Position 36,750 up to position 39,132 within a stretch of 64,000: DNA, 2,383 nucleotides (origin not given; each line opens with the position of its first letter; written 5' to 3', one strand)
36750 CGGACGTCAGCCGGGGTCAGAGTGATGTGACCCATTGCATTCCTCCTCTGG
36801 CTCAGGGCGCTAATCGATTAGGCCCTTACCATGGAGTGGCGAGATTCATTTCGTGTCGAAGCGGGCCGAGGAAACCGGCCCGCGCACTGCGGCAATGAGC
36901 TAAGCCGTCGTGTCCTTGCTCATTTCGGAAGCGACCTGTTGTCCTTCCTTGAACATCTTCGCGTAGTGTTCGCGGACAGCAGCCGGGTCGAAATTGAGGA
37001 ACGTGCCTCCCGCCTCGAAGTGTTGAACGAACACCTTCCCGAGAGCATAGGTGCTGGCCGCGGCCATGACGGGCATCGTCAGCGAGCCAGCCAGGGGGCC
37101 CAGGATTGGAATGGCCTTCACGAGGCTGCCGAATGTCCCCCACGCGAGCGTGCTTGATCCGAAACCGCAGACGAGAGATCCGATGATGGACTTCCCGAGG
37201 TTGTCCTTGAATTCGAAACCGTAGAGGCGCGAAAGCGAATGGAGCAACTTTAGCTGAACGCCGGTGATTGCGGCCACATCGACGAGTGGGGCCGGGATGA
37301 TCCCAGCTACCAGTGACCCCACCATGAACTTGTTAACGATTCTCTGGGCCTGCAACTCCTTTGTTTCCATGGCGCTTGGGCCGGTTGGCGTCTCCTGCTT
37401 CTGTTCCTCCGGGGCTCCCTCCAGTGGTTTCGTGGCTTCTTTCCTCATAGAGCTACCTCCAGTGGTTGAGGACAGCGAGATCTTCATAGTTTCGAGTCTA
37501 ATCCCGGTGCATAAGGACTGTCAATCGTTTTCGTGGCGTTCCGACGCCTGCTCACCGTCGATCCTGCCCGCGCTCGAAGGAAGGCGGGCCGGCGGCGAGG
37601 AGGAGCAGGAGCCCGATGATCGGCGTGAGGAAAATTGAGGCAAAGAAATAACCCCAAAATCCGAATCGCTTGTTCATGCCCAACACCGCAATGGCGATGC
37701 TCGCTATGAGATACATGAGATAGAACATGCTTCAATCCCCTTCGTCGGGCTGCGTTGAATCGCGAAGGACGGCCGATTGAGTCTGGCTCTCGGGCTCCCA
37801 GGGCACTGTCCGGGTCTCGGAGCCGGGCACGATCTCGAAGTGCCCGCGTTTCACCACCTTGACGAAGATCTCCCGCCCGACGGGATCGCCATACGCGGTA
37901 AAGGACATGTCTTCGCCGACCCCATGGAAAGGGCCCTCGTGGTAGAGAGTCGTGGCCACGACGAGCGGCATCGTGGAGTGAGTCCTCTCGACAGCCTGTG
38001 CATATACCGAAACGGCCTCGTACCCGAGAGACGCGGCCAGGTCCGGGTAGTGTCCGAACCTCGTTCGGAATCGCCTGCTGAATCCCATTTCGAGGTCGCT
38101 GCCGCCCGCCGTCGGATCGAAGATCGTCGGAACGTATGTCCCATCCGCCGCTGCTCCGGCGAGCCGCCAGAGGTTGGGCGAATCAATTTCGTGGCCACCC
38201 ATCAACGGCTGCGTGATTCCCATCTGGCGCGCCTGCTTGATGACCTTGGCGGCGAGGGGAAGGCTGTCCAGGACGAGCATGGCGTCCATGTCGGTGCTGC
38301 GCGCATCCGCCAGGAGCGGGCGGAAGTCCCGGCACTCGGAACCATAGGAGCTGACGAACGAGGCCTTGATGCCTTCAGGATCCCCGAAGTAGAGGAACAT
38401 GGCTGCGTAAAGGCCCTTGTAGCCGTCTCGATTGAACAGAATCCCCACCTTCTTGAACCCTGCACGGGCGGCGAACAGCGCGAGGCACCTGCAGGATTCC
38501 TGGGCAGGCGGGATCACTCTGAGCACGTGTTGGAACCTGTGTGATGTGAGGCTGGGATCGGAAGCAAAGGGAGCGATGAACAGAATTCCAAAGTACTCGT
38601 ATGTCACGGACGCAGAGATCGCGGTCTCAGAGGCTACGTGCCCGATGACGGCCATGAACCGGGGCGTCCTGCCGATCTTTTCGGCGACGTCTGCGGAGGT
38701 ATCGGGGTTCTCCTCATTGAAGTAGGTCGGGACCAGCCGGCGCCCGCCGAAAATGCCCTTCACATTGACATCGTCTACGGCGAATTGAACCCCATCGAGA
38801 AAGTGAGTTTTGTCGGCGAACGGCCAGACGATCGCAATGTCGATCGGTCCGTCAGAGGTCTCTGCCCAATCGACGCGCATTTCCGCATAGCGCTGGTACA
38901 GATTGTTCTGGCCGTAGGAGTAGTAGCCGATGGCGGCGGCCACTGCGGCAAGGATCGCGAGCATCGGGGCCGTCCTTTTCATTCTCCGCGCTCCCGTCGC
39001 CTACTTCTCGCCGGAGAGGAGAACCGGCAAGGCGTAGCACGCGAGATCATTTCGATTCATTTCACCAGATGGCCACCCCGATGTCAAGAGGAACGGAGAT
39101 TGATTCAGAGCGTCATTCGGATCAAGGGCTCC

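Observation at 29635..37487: ArsR-controlled RND efflux operon bracketed by inverted DUF697-like paralogs, each followed by the same 14-bp palindrome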

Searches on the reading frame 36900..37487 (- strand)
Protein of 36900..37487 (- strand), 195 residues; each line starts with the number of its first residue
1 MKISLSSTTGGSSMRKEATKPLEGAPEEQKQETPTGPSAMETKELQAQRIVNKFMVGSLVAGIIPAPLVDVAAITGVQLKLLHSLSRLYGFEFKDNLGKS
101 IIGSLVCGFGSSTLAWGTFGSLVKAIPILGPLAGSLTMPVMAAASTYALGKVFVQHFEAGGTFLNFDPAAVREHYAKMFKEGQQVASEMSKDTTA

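Call 9: search_protein_families(library=pfam, proteins=[window:36900-37487:-], max_evalue=0.01)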
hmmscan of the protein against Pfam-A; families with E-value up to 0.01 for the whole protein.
window:36900-37487:- (195 aa): 2 families
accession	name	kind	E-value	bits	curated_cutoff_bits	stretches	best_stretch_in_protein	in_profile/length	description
PF05128.17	DUF697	-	3.1e-11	43.7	27.7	1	40-167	15-145/162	Domain of unknown function (DUF697)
PF12787.12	EcsC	-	0.0084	16.2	30.4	0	67-96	113-142/240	EcsC protein family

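Call 10: search_protein_families(library=ncbifam, proteins=[window:36900-37487:-], max_evalue=0.01)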
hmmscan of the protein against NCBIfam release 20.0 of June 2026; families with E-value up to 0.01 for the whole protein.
window:36900-37487:- (195 aa): 1 family
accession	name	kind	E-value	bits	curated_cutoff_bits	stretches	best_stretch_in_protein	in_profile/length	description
TIGR01620.2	hyp_HI0043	subfamily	0.00095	18.9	160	1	41-92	190-242/329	TIGR01620 family protein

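Call 11: find_encoding_contigs(protein=window:36900-37487:-, flank=10000, max_places=10)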
Protein window:36900-37487:- (195 aa): no gene with exactly this product is on record in the collection.

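Call 13: find_encoding_contigs(protein=window:36900-37448:-, flank=10000, max_places=10)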
Protein window:36900-37448:- (182 aa): no gene with exactly this product is on record in the collection.

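Call 15: find_related_loci(query=window:36900-37448:-, collection=genome_contigs, flank=10000)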
Query window:36900-37448:- (182 aa) in genome_contigs; peptide patterns used: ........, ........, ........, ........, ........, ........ (x = any residue, [..] = any of these).
136 stretches matched a pattern; 62 encode a relative of the query (tblastn E <= 1e-3); 61 distinct loci.
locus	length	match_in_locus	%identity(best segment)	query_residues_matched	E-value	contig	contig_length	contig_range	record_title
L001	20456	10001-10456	50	30-181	1e-49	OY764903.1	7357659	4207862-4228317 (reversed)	MAG: Bryobacteraceae bacterium isolate d7944118-f527-4ba8-a886-cdd3ae4bc3f8 genome assembly, chromosome: 1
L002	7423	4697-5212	45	10-181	8e-48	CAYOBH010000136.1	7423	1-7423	MAG TPA_asm: uncultured Verrucomicrobiota bacterium isolate SRP263991_co2_653 genome assembly, contig: NODE_16346_length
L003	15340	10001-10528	44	5-179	1e-47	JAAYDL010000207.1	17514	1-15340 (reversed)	MAG: Lentisphaerae bacterium isolate AS06rmzACSIP_553 352938_AS06, whole genome shotgun sequence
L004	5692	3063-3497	51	33-178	3e-47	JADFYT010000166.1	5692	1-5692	MAG: Desulfamplus sp. isolate nER1bin2 nER1_bin2_NODE_166_length_5692_cov_3.679608, whole genome shotgun sequence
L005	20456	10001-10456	48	26-180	1e-45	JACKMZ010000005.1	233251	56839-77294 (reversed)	MAG: Gammaproteobacteria bacterium isolate HK-STAS-PROT-131 HK-STAS-PROT-131_5, whole genome shotgun sequence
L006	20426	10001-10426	50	32-174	8e-45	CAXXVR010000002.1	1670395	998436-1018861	MAG: uncultured Desulfobacterium sp. isolate c12101c2-3ca8-4cd2-975f-f16a8d793812 genome assembly, contig: contig_2, who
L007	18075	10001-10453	52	28-179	7e-44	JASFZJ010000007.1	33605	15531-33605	MAG: Sulfurovum sp. isolate MAY_MAG_00022 ALL_000000000849, whole genome shotgun sequence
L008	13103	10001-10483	43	12-175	8e-44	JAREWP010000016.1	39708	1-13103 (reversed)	MAG: Candidatus Magnetocorallium paracelense isolate XS-1 k255_61891, whole genome shotgun sequence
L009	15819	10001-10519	44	11-178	1e-43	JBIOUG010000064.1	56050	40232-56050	MAG: Thermoanaerobaculia bacterium isolate MAG140 k127_1874328, whole genome shotgun sequence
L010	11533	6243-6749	47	12-178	2e-43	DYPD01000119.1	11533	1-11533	MAG TPA_asm: Thiomargarita sp. isolate SulCav_GS09_5_2_48_36 SulCav_GS09_5_9227_length_11533_cov_19_763635, whole genome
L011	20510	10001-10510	43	14-179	4e-43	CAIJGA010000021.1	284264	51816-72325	MAG: uncultured Chlorobiaceae bacterium isolate F4_bin-342 genome assembly, contig: bin-342:21/34, whole genome shotgun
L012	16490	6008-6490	44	18-179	4e-42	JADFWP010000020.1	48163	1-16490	MAG: Magnetococcales bacterium isolate nARSLQbin1 nARSLQ_bin1_NODE_20_length_48163_cov_24.663549, whole genome shotgun s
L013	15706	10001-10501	47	12-178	4e-42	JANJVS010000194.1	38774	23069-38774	MAG: Rhodocyclaceae bacterium isolate RC263_metabat.bin.43 RC263_k141_175055, whole genome shotgun sequence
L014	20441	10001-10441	51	31-177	2e-44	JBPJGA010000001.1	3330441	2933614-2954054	Opitutaceae bacterium D2-102 NODE_1_length_3330441_cov_31.9812, whole genome shotgun sequence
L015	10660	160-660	43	14-180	1e-41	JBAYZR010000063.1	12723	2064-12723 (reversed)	MAG: Pedobacter sp. isolate SO_2017_CLC_61 scaffold_7793_c1_PH3_2017, whole genome shotgun sequence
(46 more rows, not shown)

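Call 18: find_homologous_proteins(query=window:36900-37448:-)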
Query window:36900-37448:- (182 aa): 295 proteins with E <= 0.001 among 478 candidates; the best 120 are listed.
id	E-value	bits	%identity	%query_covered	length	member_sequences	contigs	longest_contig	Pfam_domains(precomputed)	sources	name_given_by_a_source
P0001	1.1e-112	392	100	100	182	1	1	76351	PF05128.18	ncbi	ncbi:MAG: DUF697 domain-containing protein [Acidobacteriota bacterium]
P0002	3.5e-83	296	73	100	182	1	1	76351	PF05128.18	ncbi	ncbi:MAG: YcjF family protein [Acidobacteriota bacterium]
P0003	1.1e-57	213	54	98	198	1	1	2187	PF05128.18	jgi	jgi:uncharacterized protein (DUF697 family)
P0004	6.7e-50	187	54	84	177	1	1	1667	PF05128.18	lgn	-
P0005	1.1e-49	187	55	81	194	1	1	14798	PF05128.18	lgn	-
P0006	4.8e-49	185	56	79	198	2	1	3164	PF05128.18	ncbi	ncbi:MAG: YcjF family protein, partial [Planctomycetota bacterium]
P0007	2.3e-48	182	53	79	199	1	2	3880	PF05128.18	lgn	-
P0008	6.5e-47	178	52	82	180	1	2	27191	PF05128.18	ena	-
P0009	1.2e-44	170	55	85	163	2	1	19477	PF05128.18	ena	-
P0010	4.3e-44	168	50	92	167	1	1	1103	PF05128.18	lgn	-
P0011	7.7e-44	168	50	85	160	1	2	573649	PF05128.18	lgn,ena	-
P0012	1.3e-43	167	50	84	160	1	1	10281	PF05128.18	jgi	jgi:uncharacterized protein (DUF697 family)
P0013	3.5e-43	165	49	86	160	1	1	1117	PF05128.18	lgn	-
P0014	6.0e-43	165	55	76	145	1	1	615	PF05128.18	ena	-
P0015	7.0e-43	165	49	85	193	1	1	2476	PF05128.18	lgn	-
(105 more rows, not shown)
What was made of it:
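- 36900..37448 (-): DUF697-B (182 aa; the 195-aa ORF starting at 37487 is probably too long). The NCBI protein P0001 is 182 aa (call 18).
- The two proteins are each other's nearest relatives among 5.8 billion proteins; the next best is 54-56% (call 18). The source is a MAG contig (call 18).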

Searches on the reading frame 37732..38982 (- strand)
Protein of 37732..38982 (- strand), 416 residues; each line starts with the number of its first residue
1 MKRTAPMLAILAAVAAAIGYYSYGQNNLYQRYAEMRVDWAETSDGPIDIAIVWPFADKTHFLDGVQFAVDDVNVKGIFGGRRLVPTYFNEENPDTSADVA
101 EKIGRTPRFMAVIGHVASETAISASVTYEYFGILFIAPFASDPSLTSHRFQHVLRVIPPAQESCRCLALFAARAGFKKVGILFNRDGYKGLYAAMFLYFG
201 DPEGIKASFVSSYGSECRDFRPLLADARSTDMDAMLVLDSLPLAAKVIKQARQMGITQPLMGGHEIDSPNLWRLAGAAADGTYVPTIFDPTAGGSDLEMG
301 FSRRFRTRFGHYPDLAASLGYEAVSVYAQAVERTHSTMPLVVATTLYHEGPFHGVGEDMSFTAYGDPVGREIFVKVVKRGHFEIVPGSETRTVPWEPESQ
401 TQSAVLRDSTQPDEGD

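Call 9: search_protein_families(library=pfam, proteins=[window:37732-38982:-], max_evalue=0.01)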
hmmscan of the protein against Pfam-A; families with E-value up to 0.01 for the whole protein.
window:37732-38982:- (416 aa): 2 families
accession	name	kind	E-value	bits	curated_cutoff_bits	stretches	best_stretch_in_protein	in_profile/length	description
PF13458.12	Peripla_BP_6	-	5.4e-27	95.8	31.7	1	61-364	21-325/343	Periplasmic binding protein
PF01094.35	ANF_receptor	-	3.5e-15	56.4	25.4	1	64-366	5-339/353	Receptor family ligand binding region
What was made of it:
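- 37732..38982 (-): Periplasmic binding protein (SBP, Peripla_BP_6). Pfam 95.8 bits (call 9).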

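Call 10: search_protein_families(library=ncbifam, proteins=[window:37732-38982:-], max_evalue=0.01)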
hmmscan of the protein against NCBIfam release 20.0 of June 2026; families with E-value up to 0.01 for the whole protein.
window:37732-38982:- (416 aa): 1 family
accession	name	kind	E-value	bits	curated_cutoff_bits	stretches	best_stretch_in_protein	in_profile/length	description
NF011933.0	PRK15404.1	subfamily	7.5e-24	84.5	477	1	62-367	47-350/370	high-affinity branched-chain amino acid ABC transporter substrate-binding protein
